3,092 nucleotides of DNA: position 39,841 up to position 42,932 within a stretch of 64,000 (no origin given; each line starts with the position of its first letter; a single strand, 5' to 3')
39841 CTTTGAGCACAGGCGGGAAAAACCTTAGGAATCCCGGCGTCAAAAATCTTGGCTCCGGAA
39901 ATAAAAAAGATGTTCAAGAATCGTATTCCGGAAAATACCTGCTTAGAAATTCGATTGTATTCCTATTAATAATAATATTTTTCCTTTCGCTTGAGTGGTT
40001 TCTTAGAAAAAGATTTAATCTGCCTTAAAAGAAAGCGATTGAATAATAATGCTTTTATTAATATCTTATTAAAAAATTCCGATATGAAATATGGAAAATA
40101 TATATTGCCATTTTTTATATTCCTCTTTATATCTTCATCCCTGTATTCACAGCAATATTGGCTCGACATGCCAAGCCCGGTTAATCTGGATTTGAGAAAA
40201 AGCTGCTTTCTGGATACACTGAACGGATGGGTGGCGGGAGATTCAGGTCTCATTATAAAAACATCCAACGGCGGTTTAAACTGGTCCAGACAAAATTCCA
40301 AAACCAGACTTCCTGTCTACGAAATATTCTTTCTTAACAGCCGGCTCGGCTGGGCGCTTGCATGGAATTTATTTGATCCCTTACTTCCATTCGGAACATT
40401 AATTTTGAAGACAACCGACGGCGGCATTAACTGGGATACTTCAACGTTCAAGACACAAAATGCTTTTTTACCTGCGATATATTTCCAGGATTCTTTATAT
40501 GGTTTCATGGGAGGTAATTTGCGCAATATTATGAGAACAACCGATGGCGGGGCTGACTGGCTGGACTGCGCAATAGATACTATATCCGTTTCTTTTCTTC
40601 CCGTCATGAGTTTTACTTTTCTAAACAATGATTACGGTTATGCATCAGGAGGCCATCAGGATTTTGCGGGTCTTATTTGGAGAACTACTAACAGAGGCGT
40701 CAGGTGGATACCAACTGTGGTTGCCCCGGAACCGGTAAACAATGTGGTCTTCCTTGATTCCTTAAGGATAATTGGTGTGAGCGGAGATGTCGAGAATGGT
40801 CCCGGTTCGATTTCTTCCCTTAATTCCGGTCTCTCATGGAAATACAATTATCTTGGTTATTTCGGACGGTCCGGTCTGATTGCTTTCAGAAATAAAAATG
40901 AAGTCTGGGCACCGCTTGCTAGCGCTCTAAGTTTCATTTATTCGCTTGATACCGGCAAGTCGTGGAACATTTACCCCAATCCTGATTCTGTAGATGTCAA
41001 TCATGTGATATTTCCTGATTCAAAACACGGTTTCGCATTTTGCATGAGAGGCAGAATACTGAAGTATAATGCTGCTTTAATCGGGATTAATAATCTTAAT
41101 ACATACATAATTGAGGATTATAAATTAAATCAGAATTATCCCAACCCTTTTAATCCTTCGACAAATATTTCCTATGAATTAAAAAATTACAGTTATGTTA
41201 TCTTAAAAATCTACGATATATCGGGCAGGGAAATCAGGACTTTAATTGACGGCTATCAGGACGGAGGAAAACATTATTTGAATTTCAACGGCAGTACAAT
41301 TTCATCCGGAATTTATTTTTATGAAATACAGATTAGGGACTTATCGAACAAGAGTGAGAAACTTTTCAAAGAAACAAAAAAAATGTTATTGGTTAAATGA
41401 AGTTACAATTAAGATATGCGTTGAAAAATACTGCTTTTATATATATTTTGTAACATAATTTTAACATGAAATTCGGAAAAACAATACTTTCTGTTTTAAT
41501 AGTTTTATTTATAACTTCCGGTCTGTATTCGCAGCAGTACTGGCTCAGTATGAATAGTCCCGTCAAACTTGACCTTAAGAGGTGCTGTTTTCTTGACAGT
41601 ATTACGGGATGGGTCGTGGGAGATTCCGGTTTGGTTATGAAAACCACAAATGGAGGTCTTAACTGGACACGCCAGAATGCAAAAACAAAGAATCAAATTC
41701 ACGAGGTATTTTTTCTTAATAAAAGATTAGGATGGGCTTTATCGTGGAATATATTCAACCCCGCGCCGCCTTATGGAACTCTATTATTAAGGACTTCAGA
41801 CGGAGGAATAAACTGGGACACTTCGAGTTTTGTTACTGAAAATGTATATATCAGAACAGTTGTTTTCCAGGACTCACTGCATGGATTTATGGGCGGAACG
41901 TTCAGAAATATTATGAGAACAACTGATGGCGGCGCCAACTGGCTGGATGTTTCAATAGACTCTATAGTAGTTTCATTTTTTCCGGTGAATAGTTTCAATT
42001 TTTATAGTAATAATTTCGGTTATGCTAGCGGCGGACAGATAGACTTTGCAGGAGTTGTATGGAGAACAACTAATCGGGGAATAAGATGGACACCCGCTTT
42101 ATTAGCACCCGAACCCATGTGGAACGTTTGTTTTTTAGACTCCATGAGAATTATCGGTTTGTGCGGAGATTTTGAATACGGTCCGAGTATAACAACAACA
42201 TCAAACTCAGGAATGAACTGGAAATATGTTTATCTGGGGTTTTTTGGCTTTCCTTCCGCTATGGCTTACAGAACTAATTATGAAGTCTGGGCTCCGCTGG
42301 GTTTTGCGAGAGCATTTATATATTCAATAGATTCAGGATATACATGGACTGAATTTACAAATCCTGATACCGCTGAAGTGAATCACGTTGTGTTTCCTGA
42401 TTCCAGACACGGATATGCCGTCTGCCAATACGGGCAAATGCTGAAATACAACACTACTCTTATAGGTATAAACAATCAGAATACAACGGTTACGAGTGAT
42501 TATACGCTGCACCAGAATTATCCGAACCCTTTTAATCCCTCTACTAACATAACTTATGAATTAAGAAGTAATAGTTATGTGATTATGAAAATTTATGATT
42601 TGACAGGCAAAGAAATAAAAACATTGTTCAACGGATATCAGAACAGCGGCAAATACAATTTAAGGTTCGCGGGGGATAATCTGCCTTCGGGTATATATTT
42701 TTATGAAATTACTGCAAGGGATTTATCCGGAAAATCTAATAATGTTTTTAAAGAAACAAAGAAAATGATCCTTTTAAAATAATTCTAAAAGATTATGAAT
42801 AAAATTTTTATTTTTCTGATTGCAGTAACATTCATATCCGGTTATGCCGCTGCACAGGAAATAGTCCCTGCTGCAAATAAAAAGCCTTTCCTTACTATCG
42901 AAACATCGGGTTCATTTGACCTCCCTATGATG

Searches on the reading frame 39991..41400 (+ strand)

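Call 50: search_protein_families(library=pfam, proteins=[window:39991-41400:+], max_evalue=0.00001)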
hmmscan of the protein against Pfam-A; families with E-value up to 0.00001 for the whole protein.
window:39991-41400:+ (469 aa): 2 families
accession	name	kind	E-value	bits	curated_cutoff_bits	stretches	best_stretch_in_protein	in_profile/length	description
PF14870.12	PSII_BNR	-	1.6e-17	64.1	27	0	297-359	239-302/303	Photosynthesis system II assembly factor YCF48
PF18962.6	Por_Secre_tail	-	1.9e-07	31.7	27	1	383-453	2-69/75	Secretion system C-terminal sorting domain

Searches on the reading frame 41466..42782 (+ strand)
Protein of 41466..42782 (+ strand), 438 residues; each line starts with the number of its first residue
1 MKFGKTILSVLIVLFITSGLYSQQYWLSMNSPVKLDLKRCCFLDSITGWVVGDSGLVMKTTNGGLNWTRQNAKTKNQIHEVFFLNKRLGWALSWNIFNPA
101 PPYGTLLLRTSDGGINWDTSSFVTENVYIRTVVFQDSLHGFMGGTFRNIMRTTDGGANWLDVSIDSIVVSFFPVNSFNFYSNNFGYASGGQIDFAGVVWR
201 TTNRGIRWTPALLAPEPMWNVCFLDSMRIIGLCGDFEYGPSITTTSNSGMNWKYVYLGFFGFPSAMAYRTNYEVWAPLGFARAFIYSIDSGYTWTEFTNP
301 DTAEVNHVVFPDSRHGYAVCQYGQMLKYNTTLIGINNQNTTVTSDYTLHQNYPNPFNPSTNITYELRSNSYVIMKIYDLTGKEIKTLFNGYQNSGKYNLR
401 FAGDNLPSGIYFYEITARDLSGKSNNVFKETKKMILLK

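Call 50: search_protein_families(library=pfam, proteins=[window:41466-42782:+], max_evalue=0.00001)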
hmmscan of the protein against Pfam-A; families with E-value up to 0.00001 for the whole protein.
window:41466-42782:+ (438 aa): 2 families
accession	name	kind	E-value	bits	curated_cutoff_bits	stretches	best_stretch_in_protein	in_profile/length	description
PF14870.12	PSII_BNR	-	1.6e-19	70.7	27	1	23-119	6-96/303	Photosynthesis system II assembly factor YCF48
PF18962.6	Por_Secre_tail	-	2.1e-08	34.7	27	1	352-419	2-66/75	Secretion system C-terminal sorting domain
